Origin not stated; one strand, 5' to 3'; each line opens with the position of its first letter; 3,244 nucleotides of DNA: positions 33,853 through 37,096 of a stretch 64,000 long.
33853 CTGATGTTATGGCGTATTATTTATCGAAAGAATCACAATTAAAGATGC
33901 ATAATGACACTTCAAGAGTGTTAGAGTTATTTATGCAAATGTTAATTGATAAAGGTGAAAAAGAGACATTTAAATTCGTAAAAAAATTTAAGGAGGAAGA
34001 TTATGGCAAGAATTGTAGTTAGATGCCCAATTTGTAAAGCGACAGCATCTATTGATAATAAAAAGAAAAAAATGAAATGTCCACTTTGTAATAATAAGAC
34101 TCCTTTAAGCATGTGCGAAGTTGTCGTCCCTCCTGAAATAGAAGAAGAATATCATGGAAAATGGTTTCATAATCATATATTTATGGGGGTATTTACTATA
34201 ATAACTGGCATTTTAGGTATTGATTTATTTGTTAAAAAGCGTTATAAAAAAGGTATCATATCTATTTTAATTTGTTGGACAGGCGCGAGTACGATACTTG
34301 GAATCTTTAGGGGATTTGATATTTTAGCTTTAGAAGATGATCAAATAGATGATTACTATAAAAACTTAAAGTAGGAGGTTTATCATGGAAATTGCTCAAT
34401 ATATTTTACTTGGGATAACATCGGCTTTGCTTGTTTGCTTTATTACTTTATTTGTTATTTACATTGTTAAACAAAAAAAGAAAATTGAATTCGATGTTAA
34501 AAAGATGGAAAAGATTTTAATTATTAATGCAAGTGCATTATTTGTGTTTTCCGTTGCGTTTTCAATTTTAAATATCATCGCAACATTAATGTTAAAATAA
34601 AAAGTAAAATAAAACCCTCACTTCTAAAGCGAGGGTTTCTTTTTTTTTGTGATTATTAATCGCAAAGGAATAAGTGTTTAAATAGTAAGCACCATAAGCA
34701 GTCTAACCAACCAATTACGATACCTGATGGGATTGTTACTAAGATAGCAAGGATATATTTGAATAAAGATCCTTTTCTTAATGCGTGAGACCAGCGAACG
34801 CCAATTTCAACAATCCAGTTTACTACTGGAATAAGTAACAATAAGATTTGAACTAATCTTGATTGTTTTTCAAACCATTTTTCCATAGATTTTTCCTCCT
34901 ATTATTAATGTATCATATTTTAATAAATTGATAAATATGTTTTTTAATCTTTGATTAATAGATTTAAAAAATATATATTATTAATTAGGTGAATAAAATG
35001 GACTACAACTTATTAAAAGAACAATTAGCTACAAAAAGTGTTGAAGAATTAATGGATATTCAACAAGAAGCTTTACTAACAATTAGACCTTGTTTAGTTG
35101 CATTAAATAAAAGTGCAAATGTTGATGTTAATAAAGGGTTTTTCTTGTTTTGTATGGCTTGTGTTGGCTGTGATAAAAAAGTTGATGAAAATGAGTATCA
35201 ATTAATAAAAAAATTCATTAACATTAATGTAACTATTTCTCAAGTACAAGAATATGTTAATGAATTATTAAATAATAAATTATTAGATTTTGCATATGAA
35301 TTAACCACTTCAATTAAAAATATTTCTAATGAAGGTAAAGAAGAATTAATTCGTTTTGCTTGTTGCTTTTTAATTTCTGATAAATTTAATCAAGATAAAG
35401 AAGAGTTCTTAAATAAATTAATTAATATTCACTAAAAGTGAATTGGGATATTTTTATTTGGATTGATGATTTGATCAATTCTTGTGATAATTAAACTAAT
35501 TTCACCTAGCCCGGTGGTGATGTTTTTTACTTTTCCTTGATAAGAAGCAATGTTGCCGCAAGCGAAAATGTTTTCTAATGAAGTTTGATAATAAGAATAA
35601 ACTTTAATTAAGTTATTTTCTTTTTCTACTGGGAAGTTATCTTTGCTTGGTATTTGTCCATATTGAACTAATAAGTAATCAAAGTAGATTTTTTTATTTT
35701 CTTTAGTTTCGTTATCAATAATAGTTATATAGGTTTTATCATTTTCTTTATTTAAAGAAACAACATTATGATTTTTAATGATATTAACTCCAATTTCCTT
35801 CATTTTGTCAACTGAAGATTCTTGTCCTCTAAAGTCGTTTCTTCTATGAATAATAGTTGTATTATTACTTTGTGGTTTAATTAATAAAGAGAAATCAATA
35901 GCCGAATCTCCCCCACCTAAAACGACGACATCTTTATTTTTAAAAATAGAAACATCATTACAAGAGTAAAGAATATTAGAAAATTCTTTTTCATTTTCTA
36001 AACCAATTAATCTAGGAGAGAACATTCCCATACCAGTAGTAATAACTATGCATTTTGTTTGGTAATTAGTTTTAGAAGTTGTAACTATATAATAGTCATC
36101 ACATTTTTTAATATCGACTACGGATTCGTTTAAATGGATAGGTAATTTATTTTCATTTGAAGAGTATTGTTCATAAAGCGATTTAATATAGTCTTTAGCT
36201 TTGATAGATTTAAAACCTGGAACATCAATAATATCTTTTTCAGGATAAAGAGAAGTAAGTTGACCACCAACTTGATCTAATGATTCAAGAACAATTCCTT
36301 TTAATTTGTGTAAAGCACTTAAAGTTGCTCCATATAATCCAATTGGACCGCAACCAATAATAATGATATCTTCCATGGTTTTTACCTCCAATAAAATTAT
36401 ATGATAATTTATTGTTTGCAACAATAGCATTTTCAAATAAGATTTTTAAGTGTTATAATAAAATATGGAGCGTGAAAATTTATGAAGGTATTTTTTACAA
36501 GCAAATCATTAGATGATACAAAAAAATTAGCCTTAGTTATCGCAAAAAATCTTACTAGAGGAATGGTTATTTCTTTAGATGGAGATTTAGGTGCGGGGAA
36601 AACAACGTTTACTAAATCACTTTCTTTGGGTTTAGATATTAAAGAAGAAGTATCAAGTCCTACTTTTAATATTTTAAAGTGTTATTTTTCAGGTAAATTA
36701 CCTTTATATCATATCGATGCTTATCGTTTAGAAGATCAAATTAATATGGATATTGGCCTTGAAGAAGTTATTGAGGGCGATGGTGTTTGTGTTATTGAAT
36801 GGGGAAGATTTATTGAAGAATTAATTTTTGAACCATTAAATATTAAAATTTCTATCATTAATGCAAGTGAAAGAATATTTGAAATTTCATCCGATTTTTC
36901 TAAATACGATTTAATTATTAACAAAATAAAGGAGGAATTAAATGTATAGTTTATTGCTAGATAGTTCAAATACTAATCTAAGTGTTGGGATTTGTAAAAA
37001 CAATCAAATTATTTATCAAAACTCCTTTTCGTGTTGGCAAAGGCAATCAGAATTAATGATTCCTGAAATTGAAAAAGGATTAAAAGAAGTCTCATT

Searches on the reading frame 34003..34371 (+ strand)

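Call 12: search_protein_families(library=pfam, proteins=[window:34003-34371:+], max_evalue=0.1)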
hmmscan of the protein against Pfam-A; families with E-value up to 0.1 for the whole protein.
window:34003-34371:+ (123 aa): 8 families
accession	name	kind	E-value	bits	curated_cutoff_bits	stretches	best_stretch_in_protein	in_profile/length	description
PF04810.20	zf-Sec23_Sec24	-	0.0013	19.1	25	1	6-35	2-35/39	Sec23/Sec24 zinc finger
PF05154.21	TM2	-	0.0016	19.1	27.9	1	56-103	3-49/51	TM2 domain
PF23548.1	Zn_ribbon_FGT1_2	-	0.0058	16.6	27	1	6-30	3-27/35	FORGETTER1 second zinc ribbon domain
PF23145.1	Zf_2nd_IFT121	-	0.011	15.8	25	1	5-31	16-42/45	IFT121, second zinc finger domain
PF21349.2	RUBY_RBDX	-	0.042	13.7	26.5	0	7-15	18-26/30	Rubrerythrin, rubredoxin-like domain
PF22191.2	IBR_1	-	0.044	14.1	27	1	6-30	4-28/47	IBR domain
PF19134.6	DUF5817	-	0.046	14.1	31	1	5-33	3-31/57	Domain of unknown function (DUF5817)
PF08772.16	Zn_ribbon_NOB1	-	0.053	14.1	24.9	1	4-45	7-44/72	Nin one binding (NOB1) Zn-ribbon like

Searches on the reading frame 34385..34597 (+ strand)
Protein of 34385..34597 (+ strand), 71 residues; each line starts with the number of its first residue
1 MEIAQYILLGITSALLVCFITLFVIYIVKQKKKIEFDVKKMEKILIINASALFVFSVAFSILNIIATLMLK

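Call 12: search_protein_families(library=pfam, proteins=[window:34385-34597:+], max_evalue=0.1)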
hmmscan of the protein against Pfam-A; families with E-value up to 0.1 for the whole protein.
window:34385-34597:+ (71 aa): 2 families
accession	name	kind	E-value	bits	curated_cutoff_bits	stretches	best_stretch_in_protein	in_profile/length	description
PF10688.14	Imp-YgjV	-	0.00041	20.6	23.5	1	4-69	39-101/159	Bacterial inner membrane protein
PF11026.13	DUF2721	-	0.02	15.2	28.3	1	4-65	64-121/129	Protein of unknown function (DUF2721)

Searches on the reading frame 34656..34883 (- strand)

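Call 12: search_protein_families(library=pfam, proteins=[window:34656-34883:-], max_evalue=0.1)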
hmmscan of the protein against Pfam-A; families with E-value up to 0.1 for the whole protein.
window:34656-34883:- (75 aa): 1 family
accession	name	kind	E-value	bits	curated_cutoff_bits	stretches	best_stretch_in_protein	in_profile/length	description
PF18936.5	DUF5684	-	0.0037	18.3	27.4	1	12-51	23-64/81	Family of unknown function (DUF5684)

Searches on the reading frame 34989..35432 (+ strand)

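Call 12: search_protein_families(library=pfam, proteins=[window:34989-35432:+], max_evalue=0.1)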
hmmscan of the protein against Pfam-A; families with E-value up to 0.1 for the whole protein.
window:34989-35432:+ (148 aa): 2 families
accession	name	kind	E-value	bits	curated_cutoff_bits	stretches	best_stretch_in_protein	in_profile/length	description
PF13686.11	DrsE_2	-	0.032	14.6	25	0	102-144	94-136/156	DsrE/DsrF/DrsH-like family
PF24529.1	CFAP47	-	0.066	13.5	27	0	63-107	10-57/166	Cilia- and flagella-associated protein 47 domain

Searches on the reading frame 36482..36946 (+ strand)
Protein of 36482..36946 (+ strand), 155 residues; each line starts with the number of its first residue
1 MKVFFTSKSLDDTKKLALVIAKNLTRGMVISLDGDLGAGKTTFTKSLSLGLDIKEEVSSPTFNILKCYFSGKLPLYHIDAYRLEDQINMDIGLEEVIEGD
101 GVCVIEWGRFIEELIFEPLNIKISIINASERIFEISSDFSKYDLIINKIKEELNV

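Call 12: search_protein_families(library=pfam, proteins=[window:36482-36946:+], max_evalue=0.1)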
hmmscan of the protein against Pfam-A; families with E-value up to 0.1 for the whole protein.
window:36482-36946:+ (155 aa): 3 families
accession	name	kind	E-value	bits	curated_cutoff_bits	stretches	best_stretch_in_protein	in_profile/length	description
PF02367.23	TsaE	-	9.2e-34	116.6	26.6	1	8-128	2-121/128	Threonylcarbamoyl adenosine biosynthesis protein TsaE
PF07693.20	KAP_NTPase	-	0.0024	17.6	20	1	14-53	6-46/293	KAP family P-loop domain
PF01712.25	dNK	-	0.022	14.9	27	1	30-91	1-60/203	Deoxynucleoside kinase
